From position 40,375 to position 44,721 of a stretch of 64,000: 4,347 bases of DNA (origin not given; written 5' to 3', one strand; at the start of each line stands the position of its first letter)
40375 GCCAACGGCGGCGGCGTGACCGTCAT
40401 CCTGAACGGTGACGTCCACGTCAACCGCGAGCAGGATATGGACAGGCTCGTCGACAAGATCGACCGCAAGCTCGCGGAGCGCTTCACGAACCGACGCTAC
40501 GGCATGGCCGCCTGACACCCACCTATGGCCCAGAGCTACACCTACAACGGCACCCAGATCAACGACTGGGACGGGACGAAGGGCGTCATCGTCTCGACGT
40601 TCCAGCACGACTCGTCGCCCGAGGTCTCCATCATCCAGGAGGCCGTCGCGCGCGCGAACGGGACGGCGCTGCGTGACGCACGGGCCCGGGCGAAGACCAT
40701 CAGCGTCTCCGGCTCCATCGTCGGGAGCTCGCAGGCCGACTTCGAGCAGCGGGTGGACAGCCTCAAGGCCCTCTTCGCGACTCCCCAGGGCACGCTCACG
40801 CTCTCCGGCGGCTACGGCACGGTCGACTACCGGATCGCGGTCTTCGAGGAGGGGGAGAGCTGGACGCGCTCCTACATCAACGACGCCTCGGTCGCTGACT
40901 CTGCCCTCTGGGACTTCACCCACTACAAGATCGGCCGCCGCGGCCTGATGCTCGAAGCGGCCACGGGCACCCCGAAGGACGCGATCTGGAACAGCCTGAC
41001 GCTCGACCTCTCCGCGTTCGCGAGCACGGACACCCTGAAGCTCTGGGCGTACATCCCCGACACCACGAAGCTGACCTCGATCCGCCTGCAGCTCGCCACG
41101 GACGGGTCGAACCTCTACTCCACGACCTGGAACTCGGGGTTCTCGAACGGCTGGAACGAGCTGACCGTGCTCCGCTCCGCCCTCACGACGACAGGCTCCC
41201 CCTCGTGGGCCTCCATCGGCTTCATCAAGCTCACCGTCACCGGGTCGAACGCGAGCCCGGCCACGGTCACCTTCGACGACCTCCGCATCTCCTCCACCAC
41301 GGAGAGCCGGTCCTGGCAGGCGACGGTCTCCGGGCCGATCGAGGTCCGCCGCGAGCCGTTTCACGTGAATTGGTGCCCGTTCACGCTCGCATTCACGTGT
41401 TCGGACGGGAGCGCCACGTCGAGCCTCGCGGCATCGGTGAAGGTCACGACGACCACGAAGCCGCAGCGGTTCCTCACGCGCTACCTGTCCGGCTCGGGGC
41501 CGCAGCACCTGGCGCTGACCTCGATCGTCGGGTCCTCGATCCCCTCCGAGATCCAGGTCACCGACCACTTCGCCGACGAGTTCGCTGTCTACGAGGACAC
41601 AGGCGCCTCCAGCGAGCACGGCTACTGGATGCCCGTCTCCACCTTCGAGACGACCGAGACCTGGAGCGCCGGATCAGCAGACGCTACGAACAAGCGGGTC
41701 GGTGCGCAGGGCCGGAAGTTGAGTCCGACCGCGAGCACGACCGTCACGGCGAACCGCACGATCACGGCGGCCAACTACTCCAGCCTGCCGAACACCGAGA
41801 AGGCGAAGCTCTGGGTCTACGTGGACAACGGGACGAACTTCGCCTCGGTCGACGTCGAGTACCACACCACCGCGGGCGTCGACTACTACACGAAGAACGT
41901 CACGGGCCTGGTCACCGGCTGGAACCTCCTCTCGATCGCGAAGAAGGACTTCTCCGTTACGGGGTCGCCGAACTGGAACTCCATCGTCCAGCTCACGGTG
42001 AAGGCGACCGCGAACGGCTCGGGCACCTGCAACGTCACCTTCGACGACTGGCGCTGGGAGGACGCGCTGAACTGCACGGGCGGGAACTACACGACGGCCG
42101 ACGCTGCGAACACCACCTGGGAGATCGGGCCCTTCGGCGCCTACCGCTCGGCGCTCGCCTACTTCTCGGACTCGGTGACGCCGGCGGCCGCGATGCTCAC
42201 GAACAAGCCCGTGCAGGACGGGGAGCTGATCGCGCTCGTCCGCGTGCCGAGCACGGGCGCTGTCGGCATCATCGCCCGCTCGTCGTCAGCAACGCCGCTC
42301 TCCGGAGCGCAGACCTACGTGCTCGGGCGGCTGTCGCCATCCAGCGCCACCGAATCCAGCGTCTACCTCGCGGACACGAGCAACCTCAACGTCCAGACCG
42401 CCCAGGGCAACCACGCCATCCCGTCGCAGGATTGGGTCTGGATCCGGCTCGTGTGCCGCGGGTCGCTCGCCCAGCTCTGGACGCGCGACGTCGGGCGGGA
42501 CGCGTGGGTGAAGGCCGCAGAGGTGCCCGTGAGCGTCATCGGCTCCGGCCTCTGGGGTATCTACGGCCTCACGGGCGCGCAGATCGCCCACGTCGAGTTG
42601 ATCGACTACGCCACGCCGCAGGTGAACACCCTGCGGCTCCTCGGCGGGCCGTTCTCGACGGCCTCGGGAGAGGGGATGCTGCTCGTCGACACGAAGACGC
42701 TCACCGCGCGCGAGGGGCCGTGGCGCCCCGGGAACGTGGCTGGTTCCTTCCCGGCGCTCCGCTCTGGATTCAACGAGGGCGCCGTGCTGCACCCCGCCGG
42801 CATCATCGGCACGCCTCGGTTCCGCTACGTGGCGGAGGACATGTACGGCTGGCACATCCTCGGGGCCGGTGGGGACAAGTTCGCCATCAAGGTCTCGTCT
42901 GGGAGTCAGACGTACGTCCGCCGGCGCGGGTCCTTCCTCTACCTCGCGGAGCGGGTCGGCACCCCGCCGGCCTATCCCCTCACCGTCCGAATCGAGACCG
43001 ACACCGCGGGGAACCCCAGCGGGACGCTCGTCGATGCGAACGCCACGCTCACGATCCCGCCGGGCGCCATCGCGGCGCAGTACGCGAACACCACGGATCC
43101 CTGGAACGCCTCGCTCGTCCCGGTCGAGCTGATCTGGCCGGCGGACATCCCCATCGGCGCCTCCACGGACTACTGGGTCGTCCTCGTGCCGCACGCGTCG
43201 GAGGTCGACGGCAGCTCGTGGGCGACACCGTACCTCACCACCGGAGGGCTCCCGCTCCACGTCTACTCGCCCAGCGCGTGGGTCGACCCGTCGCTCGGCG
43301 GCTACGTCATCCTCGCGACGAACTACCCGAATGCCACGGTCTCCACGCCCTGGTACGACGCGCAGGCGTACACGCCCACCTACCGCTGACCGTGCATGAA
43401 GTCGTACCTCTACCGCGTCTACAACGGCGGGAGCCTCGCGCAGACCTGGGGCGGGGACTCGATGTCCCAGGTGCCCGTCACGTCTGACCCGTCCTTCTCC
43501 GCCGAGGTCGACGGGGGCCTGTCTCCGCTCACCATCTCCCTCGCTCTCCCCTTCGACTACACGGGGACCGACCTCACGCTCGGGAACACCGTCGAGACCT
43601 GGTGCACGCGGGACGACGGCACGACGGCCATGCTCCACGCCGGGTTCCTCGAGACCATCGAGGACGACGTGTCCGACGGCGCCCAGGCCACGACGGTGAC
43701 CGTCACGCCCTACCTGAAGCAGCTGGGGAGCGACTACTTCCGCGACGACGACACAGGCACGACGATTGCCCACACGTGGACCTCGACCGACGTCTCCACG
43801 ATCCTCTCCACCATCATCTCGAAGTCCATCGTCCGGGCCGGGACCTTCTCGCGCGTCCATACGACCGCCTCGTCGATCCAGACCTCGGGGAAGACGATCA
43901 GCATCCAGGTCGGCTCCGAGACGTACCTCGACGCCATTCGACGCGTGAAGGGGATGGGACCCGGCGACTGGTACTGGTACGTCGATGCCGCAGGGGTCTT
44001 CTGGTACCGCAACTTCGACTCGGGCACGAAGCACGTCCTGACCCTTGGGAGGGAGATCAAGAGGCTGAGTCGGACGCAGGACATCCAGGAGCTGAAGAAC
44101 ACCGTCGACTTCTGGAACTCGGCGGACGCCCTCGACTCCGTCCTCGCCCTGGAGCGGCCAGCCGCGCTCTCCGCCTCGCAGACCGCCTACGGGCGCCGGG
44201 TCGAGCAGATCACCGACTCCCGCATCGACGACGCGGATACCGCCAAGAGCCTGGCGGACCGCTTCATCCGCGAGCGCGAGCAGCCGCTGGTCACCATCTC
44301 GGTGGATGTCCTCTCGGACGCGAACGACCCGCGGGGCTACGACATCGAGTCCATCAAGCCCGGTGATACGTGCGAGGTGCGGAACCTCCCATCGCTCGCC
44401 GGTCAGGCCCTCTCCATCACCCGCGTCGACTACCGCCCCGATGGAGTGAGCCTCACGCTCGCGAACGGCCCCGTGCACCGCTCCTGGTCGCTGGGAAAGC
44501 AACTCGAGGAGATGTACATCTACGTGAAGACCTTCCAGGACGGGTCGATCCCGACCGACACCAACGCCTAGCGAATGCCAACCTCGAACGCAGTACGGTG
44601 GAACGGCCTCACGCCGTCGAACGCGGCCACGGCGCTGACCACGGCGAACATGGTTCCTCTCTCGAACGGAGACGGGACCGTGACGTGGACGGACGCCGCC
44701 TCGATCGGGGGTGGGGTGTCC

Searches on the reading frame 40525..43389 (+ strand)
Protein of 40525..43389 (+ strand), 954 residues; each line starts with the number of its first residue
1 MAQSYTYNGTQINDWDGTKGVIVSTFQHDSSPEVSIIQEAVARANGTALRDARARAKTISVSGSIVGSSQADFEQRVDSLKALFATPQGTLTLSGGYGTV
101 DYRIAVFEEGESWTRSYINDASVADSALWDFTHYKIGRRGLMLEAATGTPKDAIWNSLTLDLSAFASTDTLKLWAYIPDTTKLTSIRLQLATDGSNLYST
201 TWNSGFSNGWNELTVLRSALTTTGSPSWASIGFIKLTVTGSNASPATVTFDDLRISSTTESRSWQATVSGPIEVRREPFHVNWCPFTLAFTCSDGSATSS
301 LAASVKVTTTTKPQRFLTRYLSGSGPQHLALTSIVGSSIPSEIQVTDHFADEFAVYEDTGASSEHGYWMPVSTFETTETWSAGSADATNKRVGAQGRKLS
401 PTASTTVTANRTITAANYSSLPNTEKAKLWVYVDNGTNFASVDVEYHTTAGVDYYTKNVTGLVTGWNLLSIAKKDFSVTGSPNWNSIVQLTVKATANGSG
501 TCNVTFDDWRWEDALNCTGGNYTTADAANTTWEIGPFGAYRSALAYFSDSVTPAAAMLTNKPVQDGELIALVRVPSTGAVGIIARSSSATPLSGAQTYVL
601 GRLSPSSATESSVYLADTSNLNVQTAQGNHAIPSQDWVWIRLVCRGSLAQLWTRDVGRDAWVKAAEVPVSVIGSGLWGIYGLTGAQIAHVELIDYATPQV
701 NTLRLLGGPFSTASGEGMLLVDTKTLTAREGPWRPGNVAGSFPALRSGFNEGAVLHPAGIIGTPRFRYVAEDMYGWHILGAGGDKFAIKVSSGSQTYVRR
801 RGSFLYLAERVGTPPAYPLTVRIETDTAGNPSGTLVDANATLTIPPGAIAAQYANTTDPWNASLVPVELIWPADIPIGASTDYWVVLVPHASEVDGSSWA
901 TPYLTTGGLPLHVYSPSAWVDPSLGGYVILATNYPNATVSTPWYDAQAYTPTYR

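Call 11: search_protein_families(library=phrogs, proteins=[window:40525-43389:+], max_evalue=0.001)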
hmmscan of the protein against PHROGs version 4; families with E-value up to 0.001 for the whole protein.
window:40525-43389:+ (954 aa): 1 family
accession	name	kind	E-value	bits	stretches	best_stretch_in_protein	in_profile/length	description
phrog_9983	-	tail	1.6e-26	94.2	2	369-514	96-236/273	tail protein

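Call 101: search_protein_families(library=pfam, proteins=[window:40525-43389:+], max_evalue=0.01)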
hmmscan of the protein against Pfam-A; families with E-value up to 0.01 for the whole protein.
window:40525-43389:+ (954 aa): 0 families

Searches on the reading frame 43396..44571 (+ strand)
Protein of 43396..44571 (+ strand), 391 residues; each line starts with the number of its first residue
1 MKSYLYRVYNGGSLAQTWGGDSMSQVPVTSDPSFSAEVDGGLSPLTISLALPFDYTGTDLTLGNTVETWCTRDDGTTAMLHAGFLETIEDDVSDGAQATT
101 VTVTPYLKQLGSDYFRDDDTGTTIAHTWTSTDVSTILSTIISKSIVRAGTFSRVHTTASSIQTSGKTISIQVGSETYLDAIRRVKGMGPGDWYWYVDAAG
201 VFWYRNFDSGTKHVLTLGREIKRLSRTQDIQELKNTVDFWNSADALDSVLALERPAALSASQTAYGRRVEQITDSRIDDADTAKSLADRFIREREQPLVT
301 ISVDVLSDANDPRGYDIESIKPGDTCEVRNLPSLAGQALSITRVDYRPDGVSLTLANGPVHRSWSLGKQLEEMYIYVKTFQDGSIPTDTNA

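Call 89: search_protein_families(library=phrogs, proteins=[window:43396-44571:+], max_evalue=0.001)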
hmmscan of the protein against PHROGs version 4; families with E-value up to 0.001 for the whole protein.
window:43396-44571:+ (391 aa): 2 families
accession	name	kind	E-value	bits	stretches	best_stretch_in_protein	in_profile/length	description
phrog_6185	-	unknown function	2.5e-05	23.8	1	132-304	250-424/647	-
phrog_1887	-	tail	4.7e-05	23.5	1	73-330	381-624/670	tail protein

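Call 101: search_protein_families(library=pfam, proteins=[window:43396-44571:+], max_evalue=0.01)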
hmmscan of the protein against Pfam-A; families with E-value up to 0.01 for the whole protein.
window:43396-44571:+ (391 aa): 0 families
